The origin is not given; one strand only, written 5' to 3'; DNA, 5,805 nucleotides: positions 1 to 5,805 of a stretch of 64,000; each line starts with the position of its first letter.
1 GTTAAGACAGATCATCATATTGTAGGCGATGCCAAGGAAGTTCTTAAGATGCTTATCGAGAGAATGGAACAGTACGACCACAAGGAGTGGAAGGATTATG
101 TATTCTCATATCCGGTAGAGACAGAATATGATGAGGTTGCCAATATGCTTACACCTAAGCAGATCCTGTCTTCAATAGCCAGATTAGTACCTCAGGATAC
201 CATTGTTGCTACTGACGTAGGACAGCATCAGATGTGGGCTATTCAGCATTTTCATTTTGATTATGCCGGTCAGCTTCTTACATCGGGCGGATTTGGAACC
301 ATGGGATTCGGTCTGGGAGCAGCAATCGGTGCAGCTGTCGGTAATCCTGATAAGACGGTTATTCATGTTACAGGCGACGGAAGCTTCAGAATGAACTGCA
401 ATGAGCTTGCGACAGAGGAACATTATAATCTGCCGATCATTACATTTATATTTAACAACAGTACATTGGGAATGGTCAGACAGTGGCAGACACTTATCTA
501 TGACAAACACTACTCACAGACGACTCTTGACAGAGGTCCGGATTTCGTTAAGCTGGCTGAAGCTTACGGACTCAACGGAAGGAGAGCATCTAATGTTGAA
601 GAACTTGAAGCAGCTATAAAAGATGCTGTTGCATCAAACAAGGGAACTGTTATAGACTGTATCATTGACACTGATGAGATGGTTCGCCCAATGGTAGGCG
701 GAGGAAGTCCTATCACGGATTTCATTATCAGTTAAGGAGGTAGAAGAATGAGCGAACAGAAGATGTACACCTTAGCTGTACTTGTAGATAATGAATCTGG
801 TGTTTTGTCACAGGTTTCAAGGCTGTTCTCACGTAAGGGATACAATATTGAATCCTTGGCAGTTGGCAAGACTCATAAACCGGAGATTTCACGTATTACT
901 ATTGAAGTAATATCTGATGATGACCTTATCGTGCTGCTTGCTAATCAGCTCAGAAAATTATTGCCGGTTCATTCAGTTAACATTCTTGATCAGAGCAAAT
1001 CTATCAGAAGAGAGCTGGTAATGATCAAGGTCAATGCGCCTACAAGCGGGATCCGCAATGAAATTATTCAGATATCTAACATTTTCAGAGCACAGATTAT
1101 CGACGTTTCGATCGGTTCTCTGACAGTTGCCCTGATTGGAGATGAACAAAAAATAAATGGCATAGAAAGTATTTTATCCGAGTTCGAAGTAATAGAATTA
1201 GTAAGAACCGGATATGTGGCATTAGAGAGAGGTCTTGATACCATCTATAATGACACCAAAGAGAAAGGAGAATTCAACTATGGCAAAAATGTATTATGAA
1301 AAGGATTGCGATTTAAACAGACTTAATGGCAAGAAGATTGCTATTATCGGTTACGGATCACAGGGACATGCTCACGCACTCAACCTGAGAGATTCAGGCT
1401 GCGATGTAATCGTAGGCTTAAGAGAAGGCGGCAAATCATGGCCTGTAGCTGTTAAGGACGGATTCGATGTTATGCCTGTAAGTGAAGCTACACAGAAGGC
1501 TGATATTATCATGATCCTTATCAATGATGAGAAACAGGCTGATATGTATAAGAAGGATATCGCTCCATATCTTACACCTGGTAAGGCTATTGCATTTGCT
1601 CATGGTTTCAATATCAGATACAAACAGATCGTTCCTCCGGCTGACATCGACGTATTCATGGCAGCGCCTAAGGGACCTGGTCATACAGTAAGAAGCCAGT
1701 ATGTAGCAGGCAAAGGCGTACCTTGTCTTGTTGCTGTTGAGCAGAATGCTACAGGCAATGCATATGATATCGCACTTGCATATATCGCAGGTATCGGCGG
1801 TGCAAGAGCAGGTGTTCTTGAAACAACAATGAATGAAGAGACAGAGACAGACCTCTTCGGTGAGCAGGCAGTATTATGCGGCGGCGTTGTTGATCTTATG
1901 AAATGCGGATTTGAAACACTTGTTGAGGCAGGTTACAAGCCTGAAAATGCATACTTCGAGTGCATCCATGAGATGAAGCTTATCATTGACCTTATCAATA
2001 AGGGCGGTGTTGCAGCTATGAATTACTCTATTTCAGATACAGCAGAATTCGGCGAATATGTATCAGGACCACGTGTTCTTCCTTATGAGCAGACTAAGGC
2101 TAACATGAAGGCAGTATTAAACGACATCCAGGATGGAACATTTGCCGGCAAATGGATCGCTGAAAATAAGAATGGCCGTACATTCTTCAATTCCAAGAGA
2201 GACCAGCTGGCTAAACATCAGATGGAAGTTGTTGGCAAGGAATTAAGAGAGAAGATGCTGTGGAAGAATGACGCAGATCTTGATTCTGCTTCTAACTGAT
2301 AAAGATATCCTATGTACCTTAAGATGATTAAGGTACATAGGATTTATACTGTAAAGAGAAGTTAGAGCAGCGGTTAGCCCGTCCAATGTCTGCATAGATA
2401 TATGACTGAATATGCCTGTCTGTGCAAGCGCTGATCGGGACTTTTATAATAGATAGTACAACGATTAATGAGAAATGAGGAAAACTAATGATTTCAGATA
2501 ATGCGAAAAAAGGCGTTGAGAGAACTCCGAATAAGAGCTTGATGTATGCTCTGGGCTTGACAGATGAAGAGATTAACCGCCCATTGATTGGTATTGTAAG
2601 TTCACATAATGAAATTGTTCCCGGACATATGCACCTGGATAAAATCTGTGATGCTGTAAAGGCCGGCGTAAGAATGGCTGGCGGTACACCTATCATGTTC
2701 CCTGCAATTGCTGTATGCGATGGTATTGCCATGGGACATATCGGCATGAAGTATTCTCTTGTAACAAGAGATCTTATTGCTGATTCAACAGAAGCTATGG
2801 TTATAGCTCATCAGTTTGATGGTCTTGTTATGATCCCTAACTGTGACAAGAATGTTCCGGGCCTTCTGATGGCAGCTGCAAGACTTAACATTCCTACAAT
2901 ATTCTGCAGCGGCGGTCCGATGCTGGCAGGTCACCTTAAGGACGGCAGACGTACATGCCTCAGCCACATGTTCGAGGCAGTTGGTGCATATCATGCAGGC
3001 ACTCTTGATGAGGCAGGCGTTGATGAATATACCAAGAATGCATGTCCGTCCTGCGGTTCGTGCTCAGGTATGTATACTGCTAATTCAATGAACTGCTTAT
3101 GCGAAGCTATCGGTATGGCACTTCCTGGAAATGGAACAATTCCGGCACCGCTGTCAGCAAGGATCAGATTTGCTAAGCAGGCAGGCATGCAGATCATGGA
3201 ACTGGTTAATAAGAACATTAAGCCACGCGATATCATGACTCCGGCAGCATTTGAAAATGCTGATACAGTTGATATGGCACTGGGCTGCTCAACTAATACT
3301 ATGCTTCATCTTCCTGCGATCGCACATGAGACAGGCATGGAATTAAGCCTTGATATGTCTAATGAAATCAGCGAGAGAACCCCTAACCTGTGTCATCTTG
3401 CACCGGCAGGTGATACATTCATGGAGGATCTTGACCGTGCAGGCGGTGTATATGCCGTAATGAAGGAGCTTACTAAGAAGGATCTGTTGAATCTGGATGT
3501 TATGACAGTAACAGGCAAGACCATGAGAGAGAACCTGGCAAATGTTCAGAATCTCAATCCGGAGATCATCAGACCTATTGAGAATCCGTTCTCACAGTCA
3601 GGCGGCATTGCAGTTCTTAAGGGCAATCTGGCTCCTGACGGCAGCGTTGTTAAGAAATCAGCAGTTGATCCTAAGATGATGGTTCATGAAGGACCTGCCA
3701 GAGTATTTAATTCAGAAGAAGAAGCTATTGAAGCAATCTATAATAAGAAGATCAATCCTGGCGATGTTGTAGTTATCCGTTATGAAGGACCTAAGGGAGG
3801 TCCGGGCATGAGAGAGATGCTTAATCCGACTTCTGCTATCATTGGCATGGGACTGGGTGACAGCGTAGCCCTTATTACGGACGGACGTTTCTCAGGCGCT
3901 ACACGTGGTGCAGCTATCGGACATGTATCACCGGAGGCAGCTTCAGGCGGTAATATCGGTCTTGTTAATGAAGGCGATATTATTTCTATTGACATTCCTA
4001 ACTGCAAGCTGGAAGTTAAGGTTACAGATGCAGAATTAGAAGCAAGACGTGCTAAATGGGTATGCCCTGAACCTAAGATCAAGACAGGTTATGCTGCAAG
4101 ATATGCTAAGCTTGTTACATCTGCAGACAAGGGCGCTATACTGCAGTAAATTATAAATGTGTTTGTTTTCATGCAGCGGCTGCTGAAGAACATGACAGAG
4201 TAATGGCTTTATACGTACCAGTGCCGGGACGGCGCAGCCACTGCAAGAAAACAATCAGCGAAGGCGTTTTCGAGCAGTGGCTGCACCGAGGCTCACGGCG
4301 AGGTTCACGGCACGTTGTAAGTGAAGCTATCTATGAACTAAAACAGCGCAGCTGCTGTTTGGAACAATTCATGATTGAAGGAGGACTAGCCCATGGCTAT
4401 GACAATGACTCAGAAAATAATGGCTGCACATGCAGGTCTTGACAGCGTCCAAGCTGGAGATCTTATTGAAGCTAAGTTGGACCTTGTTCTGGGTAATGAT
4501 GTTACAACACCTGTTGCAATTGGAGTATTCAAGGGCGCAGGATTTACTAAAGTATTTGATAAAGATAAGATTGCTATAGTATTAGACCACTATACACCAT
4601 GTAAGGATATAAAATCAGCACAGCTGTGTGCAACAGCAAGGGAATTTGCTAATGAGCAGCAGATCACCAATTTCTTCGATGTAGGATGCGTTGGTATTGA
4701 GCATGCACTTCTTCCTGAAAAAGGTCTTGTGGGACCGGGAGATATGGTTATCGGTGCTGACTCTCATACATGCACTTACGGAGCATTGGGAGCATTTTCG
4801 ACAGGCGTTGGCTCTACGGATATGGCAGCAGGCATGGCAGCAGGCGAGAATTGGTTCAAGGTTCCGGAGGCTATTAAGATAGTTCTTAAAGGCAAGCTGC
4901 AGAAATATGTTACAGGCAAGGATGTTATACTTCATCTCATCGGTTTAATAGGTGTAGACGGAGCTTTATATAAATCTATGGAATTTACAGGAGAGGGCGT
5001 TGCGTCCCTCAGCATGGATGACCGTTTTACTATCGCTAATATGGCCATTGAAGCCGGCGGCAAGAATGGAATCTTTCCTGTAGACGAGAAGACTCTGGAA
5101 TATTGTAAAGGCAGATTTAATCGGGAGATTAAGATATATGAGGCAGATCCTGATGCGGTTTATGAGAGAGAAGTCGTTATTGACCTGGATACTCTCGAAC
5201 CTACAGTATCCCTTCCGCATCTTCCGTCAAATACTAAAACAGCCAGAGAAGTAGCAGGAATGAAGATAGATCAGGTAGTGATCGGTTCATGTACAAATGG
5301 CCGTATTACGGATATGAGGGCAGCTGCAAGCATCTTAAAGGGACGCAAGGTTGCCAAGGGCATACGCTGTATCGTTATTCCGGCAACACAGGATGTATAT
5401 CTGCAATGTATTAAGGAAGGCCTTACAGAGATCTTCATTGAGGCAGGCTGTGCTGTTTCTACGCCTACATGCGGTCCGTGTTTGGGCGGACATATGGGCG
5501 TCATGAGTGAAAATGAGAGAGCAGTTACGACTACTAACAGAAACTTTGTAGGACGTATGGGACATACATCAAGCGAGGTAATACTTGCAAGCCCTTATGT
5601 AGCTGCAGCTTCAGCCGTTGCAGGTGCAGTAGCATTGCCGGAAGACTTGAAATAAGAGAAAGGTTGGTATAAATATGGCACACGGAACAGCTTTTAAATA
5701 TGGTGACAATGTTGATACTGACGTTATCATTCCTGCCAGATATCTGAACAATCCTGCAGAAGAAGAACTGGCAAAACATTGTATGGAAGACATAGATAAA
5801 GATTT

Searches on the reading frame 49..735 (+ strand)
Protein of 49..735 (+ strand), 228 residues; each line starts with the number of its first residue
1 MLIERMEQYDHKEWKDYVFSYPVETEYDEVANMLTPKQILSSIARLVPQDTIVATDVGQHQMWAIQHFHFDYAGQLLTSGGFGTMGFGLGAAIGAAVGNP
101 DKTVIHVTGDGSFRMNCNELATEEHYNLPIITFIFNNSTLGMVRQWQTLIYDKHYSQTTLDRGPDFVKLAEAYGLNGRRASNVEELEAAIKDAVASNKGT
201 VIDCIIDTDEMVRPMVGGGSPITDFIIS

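Call 17: search_protein_families(library=pfam, proteins=[window:49-735:+], max_evalue=0.001)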
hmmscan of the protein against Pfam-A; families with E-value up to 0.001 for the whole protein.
window:49-735:+ (228 aa): 1 family
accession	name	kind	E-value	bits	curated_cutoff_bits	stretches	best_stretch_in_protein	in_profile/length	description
PF02775.26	TPP_enzyme_C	-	7.6e-51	172.3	21.9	1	56-204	1-151/151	Thiamine pyrophosphate enzyme, C-terminal TPP binding domain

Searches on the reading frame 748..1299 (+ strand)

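Call 17: search_protein_families(library=pfam, proteins=[window:748-1299:+], max_evalue=0.001)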
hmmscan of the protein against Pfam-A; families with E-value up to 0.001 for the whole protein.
window:748-1299:+ (183 aa): 5 families
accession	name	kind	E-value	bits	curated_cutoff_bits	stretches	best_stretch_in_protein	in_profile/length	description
PF10369.15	ALS_ss_C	-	1.1e-23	83.5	23.2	1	88-162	1-74/74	Small subunit of acetolactate synthase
PF22629.2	ACT_AHAS_ss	-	1.8e-19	70.1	27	1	9-74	1-65/67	AHAS small subunit-like ACT domain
PF13710.12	ACT_5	-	1.7e-12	47.4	27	1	16-77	2-62/62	ACT domain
PF01842.31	ACT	-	8.4e-10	38.7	27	1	7-72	1-65/66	ACT domain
PF13291.12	ACT_4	-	0.00054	21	27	1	8-71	8-72/80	ACT domain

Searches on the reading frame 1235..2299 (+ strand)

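Call 17: search_protein_families(library=pfam, proteins=[window:1235-2299:+], max_evalue=0.001)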
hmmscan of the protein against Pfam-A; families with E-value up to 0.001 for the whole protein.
window:1235-2299:+ (354 aa): 6 families
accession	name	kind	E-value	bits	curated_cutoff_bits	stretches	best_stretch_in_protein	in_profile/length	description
PF07991.19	KARI_N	-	3.5e-75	251.6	20.6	1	30-193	2-165/165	Acetohydroxy acid isomeroreductase, NADPH-binding domain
PF01450.25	KARI_C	-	5.8e-58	195.7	29.1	1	200-343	2-144/144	Ketol-acid reductoisomerase, C-terminal domain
PF03446.21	NAD_binding_2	-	1.9e-06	28.4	21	1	34-119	1-89/161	NAD binding domain of 6-phosphogluconate dehydrogenase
PF02826.25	2-Hacid_dh_C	-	3.2e-06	27.1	25.1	1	20-101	23-104/178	D-isomer specific 2-hydroxyacid dehydrogenase, NAD binding domain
PF03807.23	F420_oxidored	-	2.3e-05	25.3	21.6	1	34-100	1-71/94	NADP oxidoreductase coenzyme F420-dependent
PF00670.27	AdoHcyase_NAD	-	3.9e-05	24.3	27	1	30-94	21-84/162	S-adenosyl-L-homocysteine hydrolase, NAD binding domain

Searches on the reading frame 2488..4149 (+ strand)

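Call 17: search_protein_families(library=pfam, proteins=[window:2488-4149:+], max_evalue=0.001)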
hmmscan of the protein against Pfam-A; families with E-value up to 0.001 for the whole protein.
window:2488-4149:+ (553 aa): 2 families
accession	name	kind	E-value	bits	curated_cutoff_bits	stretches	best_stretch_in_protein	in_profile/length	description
PF00920.27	ILVD_EDD_N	-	1.9e-136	454.8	27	1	31-349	1-316/316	Dihydroxy-acid/6-phosphogluconate dehydratase N-terminal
PF24877.1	ILV_EDD_C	-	2.1e-84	282.2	27.7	1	359-550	1-191/191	Dihydroxy-acid/6-phosphogluconate dehydratase C-terminal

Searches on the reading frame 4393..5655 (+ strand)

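Call 17: search_protein_families(library=pfam, proteins=[window:4393-5655:+], max_evalue=0.001)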
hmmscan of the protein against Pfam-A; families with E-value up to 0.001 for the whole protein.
window:4393-5655:+ (420 aa): 1 family
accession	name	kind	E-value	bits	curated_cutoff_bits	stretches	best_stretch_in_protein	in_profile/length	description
PF00330.25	Aconitase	-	6.5e-102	342.3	28.7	1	8-411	2-463/463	Aconitase family (aconitate hydratase)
